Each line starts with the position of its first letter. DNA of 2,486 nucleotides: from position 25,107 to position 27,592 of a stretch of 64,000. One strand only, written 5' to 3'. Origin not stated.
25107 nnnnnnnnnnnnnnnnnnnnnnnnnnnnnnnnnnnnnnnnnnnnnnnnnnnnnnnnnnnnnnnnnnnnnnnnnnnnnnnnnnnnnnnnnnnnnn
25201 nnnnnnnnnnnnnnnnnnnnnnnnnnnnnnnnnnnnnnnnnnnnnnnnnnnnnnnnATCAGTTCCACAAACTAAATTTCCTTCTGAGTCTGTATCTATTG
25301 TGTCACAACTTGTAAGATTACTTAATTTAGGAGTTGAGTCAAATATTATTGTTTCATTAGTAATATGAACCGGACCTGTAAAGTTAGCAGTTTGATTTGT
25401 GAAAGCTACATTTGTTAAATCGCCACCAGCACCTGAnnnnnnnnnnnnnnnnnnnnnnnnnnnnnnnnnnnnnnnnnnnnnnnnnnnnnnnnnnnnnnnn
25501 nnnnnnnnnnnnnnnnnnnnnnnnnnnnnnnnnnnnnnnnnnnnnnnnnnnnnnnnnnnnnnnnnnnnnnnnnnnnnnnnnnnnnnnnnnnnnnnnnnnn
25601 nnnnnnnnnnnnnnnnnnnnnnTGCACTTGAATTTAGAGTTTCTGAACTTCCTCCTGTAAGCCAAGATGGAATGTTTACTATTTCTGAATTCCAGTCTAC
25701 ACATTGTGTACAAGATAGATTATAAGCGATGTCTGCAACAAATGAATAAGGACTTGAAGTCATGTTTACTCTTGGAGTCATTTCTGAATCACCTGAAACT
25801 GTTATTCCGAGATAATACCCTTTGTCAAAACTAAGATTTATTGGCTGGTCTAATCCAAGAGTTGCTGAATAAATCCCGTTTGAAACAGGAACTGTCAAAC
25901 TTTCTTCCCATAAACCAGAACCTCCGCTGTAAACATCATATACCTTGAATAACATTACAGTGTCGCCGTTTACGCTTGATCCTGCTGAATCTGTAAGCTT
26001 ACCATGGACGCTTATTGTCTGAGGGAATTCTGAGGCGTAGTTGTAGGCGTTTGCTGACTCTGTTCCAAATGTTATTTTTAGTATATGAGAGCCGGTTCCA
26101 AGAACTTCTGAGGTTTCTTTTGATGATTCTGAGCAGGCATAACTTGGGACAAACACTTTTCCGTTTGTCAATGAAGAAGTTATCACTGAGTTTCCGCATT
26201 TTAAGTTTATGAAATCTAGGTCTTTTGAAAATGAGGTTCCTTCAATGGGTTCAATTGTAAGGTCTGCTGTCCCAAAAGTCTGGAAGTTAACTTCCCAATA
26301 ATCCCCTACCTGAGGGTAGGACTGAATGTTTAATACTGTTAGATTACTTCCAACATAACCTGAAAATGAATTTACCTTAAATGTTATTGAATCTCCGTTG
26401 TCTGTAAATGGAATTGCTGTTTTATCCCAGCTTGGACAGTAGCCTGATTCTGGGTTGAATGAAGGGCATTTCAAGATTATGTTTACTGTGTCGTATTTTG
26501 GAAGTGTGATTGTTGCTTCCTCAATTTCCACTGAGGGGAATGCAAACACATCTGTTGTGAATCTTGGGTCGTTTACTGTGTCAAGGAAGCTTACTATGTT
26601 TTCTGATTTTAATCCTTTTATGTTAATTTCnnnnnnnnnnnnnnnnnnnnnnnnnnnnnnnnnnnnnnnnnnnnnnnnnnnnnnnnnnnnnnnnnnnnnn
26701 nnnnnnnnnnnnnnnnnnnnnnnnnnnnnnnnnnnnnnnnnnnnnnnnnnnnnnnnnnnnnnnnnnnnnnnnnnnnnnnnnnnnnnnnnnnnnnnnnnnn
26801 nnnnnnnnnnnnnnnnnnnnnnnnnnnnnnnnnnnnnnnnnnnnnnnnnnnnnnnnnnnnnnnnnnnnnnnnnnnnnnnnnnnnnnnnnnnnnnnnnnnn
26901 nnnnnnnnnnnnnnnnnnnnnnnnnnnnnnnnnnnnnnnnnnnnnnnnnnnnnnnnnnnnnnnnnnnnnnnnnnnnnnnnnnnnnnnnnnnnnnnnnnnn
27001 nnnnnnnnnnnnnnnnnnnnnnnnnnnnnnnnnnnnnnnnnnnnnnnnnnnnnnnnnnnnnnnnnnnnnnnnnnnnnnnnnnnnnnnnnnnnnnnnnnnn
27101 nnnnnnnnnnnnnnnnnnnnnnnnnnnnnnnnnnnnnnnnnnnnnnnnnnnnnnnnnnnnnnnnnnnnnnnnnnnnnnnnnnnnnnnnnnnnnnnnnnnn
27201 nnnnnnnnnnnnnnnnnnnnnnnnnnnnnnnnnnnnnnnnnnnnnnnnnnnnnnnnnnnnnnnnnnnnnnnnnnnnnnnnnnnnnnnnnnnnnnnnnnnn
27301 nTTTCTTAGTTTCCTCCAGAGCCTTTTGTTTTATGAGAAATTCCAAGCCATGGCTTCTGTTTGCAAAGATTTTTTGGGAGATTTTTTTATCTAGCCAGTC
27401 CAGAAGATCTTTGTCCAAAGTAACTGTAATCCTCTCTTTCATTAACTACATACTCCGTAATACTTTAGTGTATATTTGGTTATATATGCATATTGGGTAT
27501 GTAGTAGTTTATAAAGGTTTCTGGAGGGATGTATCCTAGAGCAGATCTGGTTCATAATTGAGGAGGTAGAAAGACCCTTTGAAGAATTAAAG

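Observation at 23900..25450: Near-perfect long tandem repeats inside the 1320-aa gene (183-nt units, 684-nt super-units)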

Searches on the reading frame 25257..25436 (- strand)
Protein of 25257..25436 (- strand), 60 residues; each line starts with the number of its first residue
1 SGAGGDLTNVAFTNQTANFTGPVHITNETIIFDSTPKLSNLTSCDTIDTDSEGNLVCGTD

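Call 30: search_protein_representatives(alignment_id=A2)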
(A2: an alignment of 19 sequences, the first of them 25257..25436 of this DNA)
Query: 19 sequences, 62 profile positions. Proteins with E-value up to 0.001 (for the whole library): 168; up to 1e-10: 40; up to 1e-30: 8. The best 150 are listed.
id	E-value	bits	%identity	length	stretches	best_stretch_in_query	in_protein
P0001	2.7e-235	777.5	-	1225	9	3-62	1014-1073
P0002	1.8e-91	316.8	-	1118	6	2-62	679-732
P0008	1.5e-43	163.4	-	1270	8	35-62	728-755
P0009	2.2e-41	156.4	-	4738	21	31-62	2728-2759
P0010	3.4e-37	143.0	-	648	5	5-62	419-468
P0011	8.4e-34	132.1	-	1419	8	37-62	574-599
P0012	3.4e-33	130.2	-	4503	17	34-62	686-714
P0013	6.1e-31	123.0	-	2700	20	33-62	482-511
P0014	1.1e-21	93.3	-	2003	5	38-62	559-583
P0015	8.3e-21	90.5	-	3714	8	41-62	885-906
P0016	3.0e-19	85.5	-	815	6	11-62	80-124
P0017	4.1e-19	85.1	-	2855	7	10-62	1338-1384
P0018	1.9e-17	79.8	-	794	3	9-62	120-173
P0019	2.3e-17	79.4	-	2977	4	28-62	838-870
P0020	2.5e-17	79.4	-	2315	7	31-62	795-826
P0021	7.2e-17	77.9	-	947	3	36-62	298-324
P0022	2.5e-16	76.2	-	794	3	35-62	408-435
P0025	1.7e-15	73.5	-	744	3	35-62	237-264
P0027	6.0e-15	71.7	-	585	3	36-62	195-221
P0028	7.0e-14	68.3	-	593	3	7-62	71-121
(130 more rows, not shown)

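Call 32: search_protein_families(library=pfam, proteins=[P0008, P0010, P0011, P0016, P0018, P0021, P0022, P0025, P0027, P0028], max_evalue=0.001)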
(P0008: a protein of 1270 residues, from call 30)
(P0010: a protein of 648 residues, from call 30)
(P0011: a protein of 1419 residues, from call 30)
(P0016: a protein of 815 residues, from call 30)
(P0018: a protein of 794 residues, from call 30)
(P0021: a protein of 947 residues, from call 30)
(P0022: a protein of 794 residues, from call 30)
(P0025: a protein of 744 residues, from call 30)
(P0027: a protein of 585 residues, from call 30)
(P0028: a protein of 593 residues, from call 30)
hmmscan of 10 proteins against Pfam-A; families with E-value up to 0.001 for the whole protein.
P0008 (1270 aa): 0 families

P0010 (648 aa): 1 family
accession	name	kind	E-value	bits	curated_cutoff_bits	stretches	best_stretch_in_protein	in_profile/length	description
PF13385.13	Laminin_G_3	-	6.2e-31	108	27.6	1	59-208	1-150/151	Concanavalin A-like lectin/glucanases superfamily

P0011 (1419 aa): 0 families

P0016 (815 aa): 0 families

P0018 (794 aa): 0 families

P0021 (947 aa): 0 families

P0022 (794 aa): 1 family
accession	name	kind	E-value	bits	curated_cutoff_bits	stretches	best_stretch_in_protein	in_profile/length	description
PF14532.12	Sigma54_activ_2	-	7e-05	23.5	25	0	277-312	1-36/138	Sigma-54 interaction domain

P0025 (744 aa): 0 families

P0027 (585 aa): 0 families

P0028 (593 aa): 0 families

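Call 33: list_cluster_members(proteins=[P0008, P0009, P0010, P0011, P0012, P0013, P0014, P0016, P0018, P0021])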
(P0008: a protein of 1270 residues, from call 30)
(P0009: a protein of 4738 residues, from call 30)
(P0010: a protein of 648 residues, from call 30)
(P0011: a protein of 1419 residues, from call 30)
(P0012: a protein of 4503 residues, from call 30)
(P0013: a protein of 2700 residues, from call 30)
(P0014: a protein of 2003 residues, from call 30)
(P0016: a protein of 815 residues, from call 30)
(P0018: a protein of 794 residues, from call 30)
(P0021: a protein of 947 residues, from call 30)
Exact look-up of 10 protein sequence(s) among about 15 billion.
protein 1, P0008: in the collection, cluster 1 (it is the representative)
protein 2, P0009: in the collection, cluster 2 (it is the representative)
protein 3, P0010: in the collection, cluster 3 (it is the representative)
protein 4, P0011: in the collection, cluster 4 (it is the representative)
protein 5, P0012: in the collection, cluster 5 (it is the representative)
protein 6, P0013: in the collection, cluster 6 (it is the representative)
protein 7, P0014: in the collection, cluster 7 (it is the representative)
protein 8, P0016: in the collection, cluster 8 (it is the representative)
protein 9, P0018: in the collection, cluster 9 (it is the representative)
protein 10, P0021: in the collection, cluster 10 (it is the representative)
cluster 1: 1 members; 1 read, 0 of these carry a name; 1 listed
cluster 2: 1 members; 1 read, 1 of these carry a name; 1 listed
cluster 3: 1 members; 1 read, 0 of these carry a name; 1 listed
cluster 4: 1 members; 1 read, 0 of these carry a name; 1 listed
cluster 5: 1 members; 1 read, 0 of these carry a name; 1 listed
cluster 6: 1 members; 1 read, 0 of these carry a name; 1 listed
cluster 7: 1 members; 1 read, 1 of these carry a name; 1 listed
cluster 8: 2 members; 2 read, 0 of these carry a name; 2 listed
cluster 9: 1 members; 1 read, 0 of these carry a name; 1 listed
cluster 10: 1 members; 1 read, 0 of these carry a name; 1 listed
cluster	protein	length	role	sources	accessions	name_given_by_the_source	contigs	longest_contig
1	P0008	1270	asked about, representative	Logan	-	-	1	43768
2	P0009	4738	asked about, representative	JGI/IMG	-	hypothetical protein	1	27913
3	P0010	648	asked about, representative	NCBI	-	-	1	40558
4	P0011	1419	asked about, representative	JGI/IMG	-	-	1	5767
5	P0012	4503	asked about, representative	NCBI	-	-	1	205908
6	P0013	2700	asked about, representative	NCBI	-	-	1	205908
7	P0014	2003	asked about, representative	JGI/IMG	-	hypothetical protein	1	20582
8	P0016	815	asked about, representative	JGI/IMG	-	-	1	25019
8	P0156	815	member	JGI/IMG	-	-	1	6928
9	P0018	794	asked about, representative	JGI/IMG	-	-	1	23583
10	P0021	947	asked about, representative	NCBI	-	-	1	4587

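Call 34: find_homologous_proteins(query=A2, max_evalue=0.001)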
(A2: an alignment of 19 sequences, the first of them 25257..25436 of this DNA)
Query A2 (19 sequences): 1021 candidates shared short words with the query, none scored E <= 0.001.

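Call 73: search_protein_families(library=pfam, alignment_id=A6, max_evalue=0.0001)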
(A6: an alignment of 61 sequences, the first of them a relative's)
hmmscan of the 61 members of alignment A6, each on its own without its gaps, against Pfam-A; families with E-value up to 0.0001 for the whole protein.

A. member 1, P0010 (648 aa): 1 family
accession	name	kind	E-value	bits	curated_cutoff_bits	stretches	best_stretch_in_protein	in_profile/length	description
PF13385.13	Laminin_G_3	-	6.2e-31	108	27.6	1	59-208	1-150/151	Concanavalin A-like lectin/glucanases superfamily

B. families by the number of members that match (of 61 scanned): 5 families
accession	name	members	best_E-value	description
PF13884.11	Peptidase_S74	4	1.3e-17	Chaperone of endosialidase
PF13385.13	Laminin_G_3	2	6.2e-31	Concanavalin A-like lectin/glucanases superfamily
PF18573.7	BclA_C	1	1.7e-07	BclA C-terminal domain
PF00397.32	WW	1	4.8e-05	WW domain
PF14532.12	Sigma54_activ_2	1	7e-05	Sigma-54 interaction domain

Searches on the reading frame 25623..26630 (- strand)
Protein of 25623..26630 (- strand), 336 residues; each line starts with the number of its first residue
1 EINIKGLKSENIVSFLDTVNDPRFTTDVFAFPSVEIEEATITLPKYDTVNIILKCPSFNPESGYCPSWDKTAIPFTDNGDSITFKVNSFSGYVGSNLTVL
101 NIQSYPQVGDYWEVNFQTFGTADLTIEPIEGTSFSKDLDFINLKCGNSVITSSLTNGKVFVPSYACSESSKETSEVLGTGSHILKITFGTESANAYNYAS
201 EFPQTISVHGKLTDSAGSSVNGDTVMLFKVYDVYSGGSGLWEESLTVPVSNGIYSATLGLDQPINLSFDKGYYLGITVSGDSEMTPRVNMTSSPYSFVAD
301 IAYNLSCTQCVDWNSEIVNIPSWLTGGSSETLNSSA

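Call 49: find_homologous_proteins(query=window:25623-26630:-, max_evalue=0.001)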
Query window:25623-26630:- (336 aa): 7 proteins with E <= 0.001 among 2170 candidates.
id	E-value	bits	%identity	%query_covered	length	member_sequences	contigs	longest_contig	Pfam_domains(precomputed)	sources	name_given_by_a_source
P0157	5.2e-22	97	48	32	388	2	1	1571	-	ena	-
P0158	5.6e-20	90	52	30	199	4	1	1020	-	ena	-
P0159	1.6e-19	89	46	33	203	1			-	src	-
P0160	1.1e-18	86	48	35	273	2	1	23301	-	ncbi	-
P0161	1.2e-18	86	46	31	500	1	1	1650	PF13385.14,PF10102.15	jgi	jgi:hypothetical protein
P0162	1.3e-16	79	40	39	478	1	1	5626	-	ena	-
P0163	7.6e-11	60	40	27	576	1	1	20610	PF13884.12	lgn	-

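Call 59: predict_structure(alignment_id=A5)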
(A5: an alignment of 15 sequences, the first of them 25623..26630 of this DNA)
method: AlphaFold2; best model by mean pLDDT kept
length: 336 residues; sequences in the alignment: 15
mean_pLDDT: 75.5   pTM: 0.47
mean pLDDT of the five models: 75.5, 73.3, 72.4, 72.3, 71.6
residues with pLDDT >= 90: 69; 70-90: 174; 50-70: 52; < 50: 41
segments of 3 or more residues with pLDDT < 50: 293-319, 324-336
pLDDT, mean of each block of 10 residues (from residue 1): 71 63 72 73 80 79 74 84 81 66 71 84 91 93 93 87 88 91 88 80 76 85 91 78 91 86 71 85 80 44 37 43 43 30
secondary structure, 60 per line:
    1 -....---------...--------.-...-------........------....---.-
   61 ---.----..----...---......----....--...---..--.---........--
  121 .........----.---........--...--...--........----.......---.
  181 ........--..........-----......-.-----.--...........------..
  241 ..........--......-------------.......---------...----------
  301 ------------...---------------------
elements in order: E2-5 E15-17 E28-30 E38-45 E52-55 E75-77 E81-86 E91-94 E97-99 E111-118 E121-129 E138-145 E148-150 E153-155 E158-165 E170-176 E180-188 E191-200 E206-211 E222-232 E239-250 E253-258 E272-278 E288-290

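Call 62: fold_search(model_id=the predicted structure, library=pdb)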
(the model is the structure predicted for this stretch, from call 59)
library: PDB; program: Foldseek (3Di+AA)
matches with E <= 10: 1941; with E <= 0.001: 92
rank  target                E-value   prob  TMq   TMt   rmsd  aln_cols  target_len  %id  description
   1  7quz_AAA              4.1e-05  1.00  0.16  0.29  14.2       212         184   15  Crystal structure of the SeMet octameric C-terminal Big_2-CBM56 domains from Paenibacillus illinoisensis (Bacillus c (released 2023-02-01)
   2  1qho_A                8.0e-05  0.99  0.23  0.14  13.9       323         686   11  FIVE-DOMAIN ALPHA-AMYLASE FROM BACILLUS STEAROTHERMOPHILUS, MALTOSE/ACARBOSE COMPLEX (released 2000-05-31)
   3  8avd_B                8.9e-05  0.98  0.17  0.15  18.0       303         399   12  Cryo-EM structure for a 3:3 complex between mouse leptin and the mouse LEP-R ectodomain (local refinement) (released 2023-04-05)
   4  8dfm_A                9.3e-05  0.85  0.17  0.14  24.9       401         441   10  Ectodomain of full-length wild-type KIT-SCF dimers (released 2023-03-29)
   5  8kb2                  9.8e-05  1.00  0.22  0.26  13.9       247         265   10  Crystal Structure of M- and C-Domains of the shaft pilin LrpA from Ligilactobacillus ruminis - iodide derivative (released 2024-07-10)
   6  5xwt_A                1.0e-04  0.87  0.15  0.14  23.8       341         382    7  Crystal structure of PTPdelta Ig1-Fn1 in complex with SALM5 LRR-Ig (released 2018-06-06)
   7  2nzi_A                1.1e-04  0.90  0.16  0.18  20.6       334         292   10  Crystal structure of domains A168-A170 from titin (released 2007-02-13)
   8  7quz_BBB              1.3e-04  1.00  0.17  0.29  14.6       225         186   15  Crystal structure of the SeMet octameric C-terminal Big_2-CBM56 domains from Paenibacillus illinoisensis (Bacillus c (released 2023-02-01)
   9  3b5h_A                1.3e-04  1.00  0.20  0.32  12.4       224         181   11  Crystal structure of the extracellular portion of HAb18G/CD147 (released 2008-05-06)
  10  8uin_A                1.4e-04  1.00  0.25  0.15  17.6       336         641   10  Structure of the C3bBb-albicin complex (released 2024-05-08)
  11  8cml_E                1.6e-04  0.99  0.23  0.14  17.9       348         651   10  Cryo-EM structure of complement C5 in complex with nanobodies UNbC5-1 and UNbC5-2 (released 2023-09-27)
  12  6lyy_B                1.9e-04  0.99  0.20  0.27  13.6       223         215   13  Cryo-EM structure of the human MCT1/Basigin-2 complex in the presence of anti-cancer drug candidate AZD3965 in the out (released 2020-12-23)
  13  5fuo_L                2.0e-04  0.99  0.21  0.29  14.4       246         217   11  Extending the half-life of a Fab fragment through generation of a humanised anti-Human Serum Albumin (HSA) Fv domain:  (released 2016-06-29)
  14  4liq_E                2.0e-04  0.98  0.20  0.15  21.8       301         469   11  Structure of the extracellular domain of human CSF-1 receptor in complex with the Fab fragment of RG7155 (released 2014-06-18)
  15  8dfm_B                2.1e-04  0.92  0.20  0.16  24.5       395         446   10  Ectodomain of full-length wild-type KIT-SCF dimers (released 2023-03-29)
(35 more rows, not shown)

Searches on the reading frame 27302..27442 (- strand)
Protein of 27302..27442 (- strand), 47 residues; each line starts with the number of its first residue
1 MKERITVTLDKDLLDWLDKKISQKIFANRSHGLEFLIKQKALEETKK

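Call 82: search_protein_families(library=pfam, proteins=[window:27302-27442:-], max_evalue=1)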
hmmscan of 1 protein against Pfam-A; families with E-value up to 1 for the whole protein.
seq(47 aa): 3 families
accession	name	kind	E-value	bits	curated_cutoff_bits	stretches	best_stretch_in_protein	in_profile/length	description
PF01402.27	RHH_1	-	0.018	15.4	20.5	1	4-30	1-26/39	Ribbon-helix-helix protein, copG family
PF18984.5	DUF5717_N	-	0.034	12.4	25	1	4-44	224-264/875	Family of unknown function (DUF5717)N-terminal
PF15919.11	HicB_lk_antitox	-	0.25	12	27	1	2-33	89-119/123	HicB_like antitoxin of bacterial toxin-antitoxin system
